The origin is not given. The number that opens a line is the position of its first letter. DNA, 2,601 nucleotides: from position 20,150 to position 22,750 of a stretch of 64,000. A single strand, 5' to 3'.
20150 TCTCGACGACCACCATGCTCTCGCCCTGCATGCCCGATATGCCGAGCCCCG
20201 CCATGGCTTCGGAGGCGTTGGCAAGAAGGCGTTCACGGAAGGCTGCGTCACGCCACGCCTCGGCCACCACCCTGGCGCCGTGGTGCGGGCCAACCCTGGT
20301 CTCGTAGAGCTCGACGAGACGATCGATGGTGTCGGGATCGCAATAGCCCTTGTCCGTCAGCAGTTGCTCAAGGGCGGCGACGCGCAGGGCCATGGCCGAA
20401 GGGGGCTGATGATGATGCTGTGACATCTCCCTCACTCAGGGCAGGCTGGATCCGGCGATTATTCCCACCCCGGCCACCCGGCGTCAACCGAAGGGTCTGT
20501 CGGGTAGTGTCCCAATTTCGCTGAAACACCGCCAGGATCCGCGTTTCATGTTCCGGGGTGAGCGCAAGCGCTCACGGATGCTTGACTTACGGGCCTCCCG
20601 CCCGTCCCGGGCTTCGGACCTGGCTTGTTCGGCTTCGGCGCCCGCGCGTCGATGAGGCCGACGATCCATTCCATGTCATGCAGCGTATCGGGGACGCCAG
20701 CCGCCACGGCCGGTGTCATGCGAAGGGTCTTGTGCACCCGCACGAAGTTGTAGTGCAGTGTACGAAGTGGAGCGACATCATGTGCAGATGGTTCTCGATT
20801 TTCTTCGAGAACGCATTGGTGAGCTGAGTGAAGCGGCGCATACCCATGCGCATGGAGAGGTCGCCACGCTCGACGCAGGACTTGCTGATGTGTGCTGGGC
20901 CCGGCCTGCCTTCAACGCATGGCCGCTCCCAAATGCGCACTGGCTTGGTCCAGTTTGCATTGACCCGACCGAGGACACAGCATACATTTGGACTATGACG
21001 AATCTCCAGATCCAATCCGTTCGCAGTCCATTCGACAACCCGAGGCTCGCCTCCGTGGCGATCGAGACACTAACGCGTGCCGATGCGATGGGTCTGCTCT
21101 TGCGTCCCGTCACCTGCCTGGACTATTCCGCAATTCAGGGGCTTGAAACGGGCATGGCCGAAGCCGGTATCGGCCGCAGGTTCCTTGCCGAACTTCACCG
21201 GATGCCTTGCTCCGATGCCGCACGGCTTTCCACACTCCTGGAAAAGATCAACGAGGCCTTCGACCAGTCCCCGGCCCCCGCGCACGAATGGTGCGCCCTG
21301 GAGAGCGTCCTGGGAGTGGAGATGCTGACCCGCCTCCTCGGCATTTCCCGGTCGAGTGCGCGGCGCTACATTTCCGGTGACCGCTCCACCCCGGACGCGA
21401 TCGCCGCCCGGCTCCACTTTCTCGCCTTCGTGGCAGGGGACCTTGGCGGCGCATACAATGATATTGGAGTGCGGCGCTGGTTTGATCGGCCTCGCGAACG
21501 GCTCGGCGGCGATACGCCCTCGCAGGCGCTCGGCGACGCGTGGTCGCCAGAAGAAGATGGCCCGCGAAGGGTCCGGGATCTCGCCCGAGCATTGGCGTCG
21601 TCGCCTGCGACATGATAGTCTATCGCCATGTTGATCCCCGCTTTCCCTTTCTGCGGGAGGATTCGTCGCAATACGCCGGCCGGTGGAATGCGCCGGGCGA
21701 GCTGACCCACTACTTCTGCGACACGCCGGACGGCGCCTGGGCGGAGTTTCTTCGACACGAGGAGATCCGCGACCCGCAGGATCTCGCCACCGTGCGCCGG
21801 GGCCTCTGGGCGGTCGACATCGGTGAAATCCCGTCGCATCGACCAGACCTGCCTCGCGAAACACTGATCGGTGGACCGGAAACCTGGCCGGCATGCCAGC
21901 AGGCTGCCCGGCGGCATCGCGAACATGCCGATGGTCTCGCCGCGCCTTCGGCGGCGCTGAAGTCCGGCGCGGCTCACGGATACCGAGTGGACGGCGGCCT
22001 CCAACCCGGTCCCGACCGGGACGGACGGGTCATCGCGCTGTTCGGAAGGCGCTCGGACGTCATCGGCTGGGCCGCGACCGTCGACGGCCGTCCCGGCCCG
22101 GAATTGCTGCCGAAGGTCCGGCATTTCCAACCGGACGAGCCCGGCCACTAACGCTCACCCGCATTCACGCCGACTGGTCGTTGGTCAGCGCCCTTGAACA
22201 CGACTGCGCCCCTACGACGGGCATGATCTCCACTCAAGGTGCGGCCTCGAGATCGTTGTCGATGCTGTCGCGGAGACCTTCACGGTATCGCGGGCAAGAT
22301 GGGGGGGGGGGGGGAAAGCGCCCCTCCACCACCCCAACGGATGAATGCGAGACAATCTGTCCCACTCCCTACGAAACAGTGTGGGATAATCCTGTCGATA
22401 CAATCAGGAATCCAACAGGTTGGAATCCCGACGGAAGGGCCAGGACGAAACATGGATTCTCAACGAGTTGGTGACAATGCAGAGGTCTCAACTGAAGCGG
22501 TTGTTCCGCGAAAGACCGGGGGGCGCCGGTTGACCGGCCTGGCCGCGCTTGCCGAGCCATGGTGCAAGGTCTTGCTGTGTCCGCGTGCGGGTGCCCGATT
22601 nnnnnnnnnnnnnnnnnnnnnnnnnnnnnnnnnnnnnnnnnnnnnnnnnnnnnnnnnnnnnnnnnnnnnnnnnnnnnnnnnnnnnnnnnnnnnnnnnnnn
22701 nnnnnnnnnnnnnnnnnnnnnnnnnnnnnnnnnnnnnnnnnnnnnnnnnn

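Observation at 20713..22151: Xre(DUF2384)-RES toxin-antitoxin pair preceded by about 440 bp of lower-GC sequence of unclear coding status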

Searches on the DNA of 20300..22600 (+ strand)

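Call 87: search_rna_families(source=window, start=20300, end=22600, threshold=evalue, max_evalue=1)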
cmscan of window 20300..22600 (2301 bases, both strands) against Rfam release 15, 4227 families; matches with E-value up to 1: 0.
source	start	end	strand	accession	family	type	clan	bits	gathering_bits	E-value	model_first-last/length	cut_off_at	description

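Call 88: search_dna_similar(query=window:20436-21000:+, collection=plasmids, mode=distant, max_rows=8)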
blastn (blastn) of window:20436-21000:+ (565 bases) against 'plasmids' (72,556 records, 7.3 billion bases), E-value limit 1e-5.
Records with a match: 8; places in all: 8; records where one place covers at least 80% of the query: 0.
Best place of each record, by identity: 80-90% 1; 60-80% 7.
By first word of the organism name: Mesorhizobium 2; Hoeflea 1; Methylobacterium 1; Methylocapsa 1; Acidiphilium 1; Bosea 1; Bradyrhizobium 1.
By predicted mobility (MOB-suite, as given by PLSDB): non-mobilizable 8.
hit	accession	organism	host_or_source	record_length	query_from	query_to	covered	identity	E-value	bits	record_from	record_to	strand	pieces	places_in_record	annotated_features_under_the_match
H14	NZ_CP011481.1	Hoeflea sp. IMCC20628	-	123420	196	457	46%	71.4%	1e-28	135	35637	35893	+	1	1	IS1 family transposase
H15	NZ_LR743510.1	Methylobacterium bullatum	-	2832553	259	449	34%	70.7%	1e-14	89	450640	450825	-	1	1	none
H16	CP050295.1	Mesorhizobium loti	Oxytropis kamtschatica,cell ...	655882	259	426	30%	69.4%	1e-8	68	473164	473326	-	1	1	IS1 family transposase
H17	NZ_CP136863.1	Methylocapsa polymorpha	Shagnum peat sample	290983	259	424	29%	69.6%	1e-8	69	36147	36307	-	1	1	helix-turn-helix domain-containing protein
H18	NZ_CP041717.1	Acidiphilium multivorum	Cell culture,activated sludge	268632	286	426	25%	73.8%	2e-13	84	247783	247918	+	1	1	IS1 family transposase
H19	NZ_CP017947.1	Bosea sp. Tri-49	Oxytropis triphylla,cell culture,root ...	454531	354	453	18%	80.0%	1e-15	92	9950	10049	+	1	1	none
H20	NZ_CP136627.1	Bradyrhizobium sp. BWA-3-5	Arachis hypogaea,cell culture,root ...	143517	327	420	17%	77.9%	4e-9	71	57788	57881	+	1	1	hypothetical protein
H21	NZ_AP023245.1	Mesorhizobium sp. 113-3-3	Lotus japonicus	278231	344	438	17%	76.8%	2e-7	64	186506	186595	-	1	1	hypothetical protein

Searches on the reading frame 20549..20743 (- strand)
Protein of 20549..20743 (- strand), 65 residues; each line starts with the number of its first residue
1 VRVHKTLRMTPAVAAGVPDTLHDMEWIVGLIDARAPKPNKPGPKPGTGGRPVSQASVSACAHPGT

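Call 6: search_protein_families(library=pfam, proteins=[window:20549-20743:-], max_evalue=0.1)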
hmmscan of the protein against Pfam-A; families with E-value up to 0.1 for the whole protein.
window:20549-20743:- (65 aa): 0 families

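Call 7: search_protein_families(library=ncbifam, proteins=[window:20549-20743:-], max_evalue=0.1)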
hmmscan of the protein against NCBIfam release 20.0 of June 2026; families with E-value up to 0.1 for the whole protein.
window:20549-20743:- (65 aa): 0 families

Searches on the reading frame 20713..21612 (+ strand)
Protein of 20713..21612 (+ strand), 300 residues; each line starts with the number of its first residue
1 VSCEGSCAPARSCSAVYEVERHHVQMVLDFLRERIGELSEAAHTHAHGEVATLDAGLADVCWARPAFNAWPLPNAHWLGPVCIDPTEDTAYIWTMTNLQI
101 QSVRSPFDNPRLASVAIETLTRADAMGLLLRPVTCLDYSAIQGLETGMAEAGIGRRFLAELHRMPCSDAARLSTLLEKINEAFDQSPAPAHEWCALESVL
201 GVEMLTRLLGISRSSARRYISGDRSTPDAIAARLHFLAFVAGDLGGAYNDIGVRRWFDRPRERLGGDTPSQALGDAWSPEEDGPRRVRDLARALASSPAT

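Call 6: search_protein_families(library=pfam, proteins=[window:20713-21612:+], max_evalue=0.1)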
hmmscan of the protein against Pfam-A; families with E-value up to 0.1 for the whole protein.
window:20713-21612:+ (300 aa): 3 families
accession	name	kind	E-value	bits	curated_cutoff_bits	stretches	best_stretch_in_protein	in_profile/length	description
PF09339.16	HTH_IclR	-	0.019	15.1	22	0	200-221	19-40/52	IclR helix-turn-helix domain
PF01381.28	HTH_3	-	0.047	14.2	23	0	205-228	15-37/55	Helix-turn-helix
PF09722.15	Xre_MbcA_ParS_C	-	0.049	14.1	24.5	0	254-289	13-43/51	Antitoxin Xre/MbcA/ParS C-terminal toxin-binding domain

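Call 7: search_protein_families(library=ncbifam, proteins=[window:20713-21612:+], max_evalue=0.1)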
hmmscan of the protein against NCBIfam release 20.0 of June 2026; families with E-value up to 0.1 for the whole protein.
window:20713-21612:+ (300 aa): 1 family
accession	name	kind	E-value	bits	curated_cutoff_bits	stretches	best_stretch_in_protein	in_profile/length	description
NF049845.1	Xre_ParS_antitoxin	subfamily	0.0086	16.2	90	0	203-274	19-91/112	type II RES/Xre toxin-antitoxin system antitoxin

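Call 10: find_homologous_proteins(query=window:20713-21612:+)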
Query window:20713-21612:+ (300 aa): 501 proteins with E <= 0.001 among 8000 candidates; the best 120 are listed.
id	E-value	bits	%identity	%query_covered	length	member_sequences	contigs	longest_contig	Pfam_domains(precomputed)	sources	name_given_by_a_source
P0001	6.6e-182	622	100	92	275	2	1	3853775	-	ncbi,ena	-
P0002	3.4e-120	419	82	76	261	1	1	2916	-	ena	-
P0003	1.3e-116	407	89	70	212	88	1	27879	-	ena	-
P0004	9.6e-113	395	84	75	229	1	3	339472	-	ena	-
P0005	7.6e-110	385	84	70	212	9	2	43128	-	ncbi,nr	ncbi:MAG: hypothetical protein OXI95_05795 [bacterium]|nr:hypothetical protein [bacterium] MDE041643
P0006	2.5e-108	380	85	69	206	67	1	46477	-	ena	-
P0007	3.5e-108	380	84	70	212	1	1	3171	-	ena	-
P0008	1.2e-107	378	84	69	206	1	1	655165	-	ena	-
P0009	1.9e-106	374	84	69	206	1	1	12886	-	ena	-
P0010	4.2e-106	373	83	69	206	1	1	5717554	-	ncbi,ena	-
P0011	1.5e-105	371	84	69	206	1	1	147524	-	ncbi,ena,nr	ncbi:MAG: hypothetical protein OXL68_01280 [Paracoccaceae bacterium]|nr:hypothetical protein [Paraco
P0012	1.5e-104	368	83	69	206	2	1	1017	-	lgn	-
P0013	3.8e-104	366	82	69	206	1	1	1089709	-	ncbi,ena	-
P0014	6.7e-104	366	82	69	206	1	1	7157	-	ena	-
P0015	8.8e-104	365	81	69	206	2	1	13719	-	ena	-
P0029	1.1e-98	349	78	69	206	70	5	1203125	-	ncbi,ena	-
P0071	4.0e-89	317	70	69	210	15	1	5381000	-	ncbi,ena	-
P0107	4.7e-84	300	67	69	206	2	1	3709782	-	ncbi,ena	-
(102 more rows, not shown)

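Call 13: find_encoding_contigs(protein=P0001, flank=6000, max_places=3)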
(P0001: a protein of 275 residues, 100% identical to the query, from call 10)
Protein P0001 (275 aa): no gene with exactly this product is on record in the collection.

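Call 14: find_encoding_contigs(protein=P0010, flank=6000, max_places=3)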
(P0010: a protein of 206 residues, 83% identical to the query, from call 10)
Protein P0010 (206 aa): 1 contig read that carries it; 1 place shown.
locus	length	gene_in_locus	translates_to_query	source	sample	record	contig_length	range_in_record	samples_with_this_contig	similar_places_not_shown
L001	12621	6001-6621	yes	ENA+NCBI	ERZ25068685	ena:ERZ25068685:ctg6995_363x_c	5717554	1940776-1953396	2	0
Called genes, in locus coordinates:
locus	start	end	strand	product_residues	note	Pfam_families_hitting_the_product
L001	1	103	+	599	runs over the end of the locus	PF01979:Amidohydro_1, PF07969:Amidohydro_3, PF13382:Adenine_deam_C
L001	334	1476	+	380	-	PF01609:DDE_Tnp_1, PF13751:DDE_Tnp_1_6 (weak)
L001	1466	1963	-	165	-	-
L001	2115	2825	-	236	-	PF13340:DUF4096 (weak), PF01609:DDE_Tnp_1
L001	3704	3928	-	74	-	-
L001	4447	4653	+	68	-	-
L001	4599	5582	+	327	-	-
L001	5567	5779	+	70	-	-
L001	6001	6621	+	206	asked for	-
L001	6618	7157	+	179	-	PF08808:RES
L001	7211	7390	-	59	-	-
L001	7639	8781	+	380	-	PF05598:DUF772, PF01609:DDE_Tnp_1, PF13751:DDE_Tnp_1_6 (weak)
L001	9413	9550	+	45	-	-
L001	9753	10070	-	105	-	-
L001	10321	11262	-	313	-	PF00126:HTH_1, PF03466:LysR_substrate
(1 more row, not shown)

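Call 15: find_encoding_contigs(protein=P0029, flank=6000, max_places=5)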
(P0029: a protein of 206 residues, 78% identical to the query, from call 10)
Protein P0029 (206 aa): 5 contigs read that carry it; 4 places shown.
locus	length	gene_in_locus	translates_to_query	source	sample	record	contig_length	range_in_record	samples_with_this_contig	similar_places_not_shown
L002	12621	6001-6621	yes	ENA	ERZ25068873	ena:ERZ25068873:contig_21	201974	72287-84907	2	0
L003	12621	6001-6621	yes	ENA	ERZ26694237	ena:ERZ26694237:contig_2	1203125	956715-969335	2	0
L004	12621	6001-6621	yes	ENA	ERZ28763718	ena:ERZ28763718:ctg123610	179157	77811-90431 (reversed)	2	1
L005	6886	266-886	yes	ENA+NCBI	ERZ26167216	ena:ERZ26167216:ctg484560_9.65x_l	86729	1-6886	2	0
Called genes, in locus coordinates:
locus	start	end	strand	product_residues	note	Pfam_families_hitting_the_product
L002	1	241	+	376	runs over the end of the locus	PF02687:FtsX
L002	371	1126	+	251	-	PF01027:Bax1-I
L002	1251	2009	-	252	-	PF00106:adh_short, PF08659:KR, PF13561:adh_short_C2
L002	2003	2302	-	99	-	-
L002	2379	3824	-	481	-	PF01979:Amidohydro_1, PF07969:Amidohydro_3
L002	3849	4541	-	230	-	PF03070:TENA_THI-4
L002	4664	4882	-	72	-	-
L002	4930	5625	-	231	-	PF13610:DDE_Tnp_IS240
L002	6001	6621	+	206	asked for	-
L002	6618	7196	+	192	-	PF08808:RES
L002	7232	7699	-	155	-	PF03050:DDE_Tnp_IS66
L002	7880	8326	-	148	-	-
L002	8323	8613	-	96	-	-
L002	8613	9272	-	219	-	-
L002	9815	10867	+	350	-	PF13416:SBP_bac_8, PF13343:SBP_bac_6, PF13531:SBP_bac_11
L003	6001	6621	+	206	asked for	-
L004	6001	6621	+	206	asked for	-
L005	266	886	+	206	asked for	-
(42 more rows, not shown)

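Call 58: find_encoding_contigs(protein=P0071, flank=4000, max_places=3)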
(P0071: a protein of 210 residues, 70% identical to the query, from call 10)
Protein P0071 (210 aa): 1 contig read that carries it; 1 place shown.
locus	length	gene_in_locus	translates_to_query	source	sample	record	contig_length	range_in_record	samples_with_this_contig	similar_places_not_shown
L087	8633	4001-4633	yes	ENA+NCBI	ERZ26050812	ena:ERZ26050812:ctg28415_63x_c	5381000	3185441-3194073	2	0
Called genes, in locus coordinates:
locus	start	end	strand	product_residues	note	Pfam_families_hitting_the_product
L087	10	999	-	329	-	PF00532:Peripla_BP_1 (weak), PF13407:Peripla_BP_4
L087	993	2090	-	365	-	PF02653:BPD_transp_2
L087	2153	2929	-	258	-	PF02463:SMC_N (faint), PF00005:ABC_tran, PF09818:ABC_ATPase (faint), PF13304:AAA_21 (faint)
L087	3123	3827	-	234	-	PF00005:ABC_tran, PF13304:AAA_21 (faint)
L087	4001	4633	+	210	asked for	-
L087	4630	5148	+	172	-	PF08808:RES (weak)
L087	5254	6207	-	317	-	PF00005:ABC_tran, PF13304:AAA_21 (faint), PF12399:BCA_ABC_TP_C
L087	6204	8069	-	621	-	PF02653:BPD_transp_2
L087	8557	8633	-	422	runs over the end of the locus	PF13433:Peripla_BP_5, PF13458:Peripla_BP_6, PF01094:ANF_receptor (weak), PF13433:Peripla_BP_5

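Call 59: find_encoding_contigs(protein=P0107, flank=4000, max_places=3)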
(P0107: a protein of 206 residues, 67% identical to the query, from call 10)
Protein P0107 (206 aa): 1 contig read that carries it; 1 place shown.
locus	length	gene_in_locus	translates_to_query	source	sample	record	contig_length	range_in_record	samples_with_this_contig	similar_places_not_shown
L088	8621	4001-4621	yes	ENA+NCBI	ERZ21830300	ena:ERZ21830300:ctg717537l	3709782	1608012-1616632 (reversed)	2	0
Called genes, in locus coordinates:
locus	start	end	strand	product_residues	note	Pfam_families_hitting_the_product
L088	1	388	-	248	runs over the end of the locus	PF00378:ECH_1, PF16113:ECH_2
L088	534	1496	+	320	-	PF06089:Asparaginase_II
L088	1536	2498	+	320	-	PF00491:Arginase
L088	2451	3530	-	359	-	PF00155:Aminotran_1_2, PF01212:Beta_elim_lyase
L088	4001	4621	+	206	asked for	-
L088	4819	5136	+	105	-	-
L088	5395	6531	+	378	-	PF04107:GCS2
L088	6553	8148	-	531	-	PF00581:Rhodanese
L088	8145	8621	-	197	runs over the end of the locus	-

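Call 60: find_encoding_contigs(protein=P0013, flank=4000, max_places=3)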
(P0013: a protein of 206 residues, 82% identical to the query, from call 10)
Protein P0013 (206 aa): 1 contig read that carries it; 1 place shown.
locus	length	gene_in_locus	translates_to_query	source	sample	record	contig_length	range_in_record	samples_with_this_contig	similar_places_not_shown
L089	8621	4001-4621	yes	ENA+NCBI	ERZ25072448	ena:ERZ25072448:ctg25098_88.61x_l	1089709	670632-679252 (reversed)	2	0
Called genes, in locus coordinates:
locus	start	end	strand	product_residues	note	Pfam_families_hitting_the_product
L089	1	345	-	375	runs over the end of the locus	PF04303:PrpF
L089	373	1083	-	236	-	PF01553:Acyltransferase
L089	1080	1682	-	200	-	PF02698:DUF218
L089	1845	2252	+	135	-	PF13717:Zn_ribbon_4, PF13719:Zn_ribbon_5 (weak)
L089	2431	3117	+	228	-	PF01292:Ni_hydr_CYTB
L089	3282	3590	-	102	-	PF13560:HTH_31 (weak)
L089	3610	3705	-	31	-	-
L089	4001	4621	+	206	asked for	-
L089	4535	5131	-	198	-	-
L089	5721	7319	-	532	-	PF01565:FAD_binding_4, PF02913:FAD-oxidase_C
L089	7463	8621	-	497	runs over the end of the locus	PF07690:MFS_1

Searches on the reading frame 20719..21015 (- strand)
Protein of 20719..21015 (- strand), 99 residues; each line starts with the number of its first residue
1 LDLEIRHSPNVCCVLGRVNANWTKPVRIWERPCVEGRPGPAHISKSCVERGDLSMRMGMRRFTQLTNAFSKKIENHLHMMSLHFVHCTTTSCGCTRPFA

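Call 6: search_protein_families(library=pfam, proteins=[window:20719-21015:-], max_evalue=0.1)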
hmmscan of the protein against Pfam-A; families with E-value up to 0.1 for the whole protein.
window:20719-21015:- (99 aa): 0 families

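Call 7: search_protein_families(library=ncbifam, proteins=[window:20719-21015:-], max_evalue=0.1)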
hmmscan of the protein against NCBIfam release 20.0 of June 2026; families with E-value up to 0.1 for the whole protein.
window:20719-21015:- (99 aa): 0 families
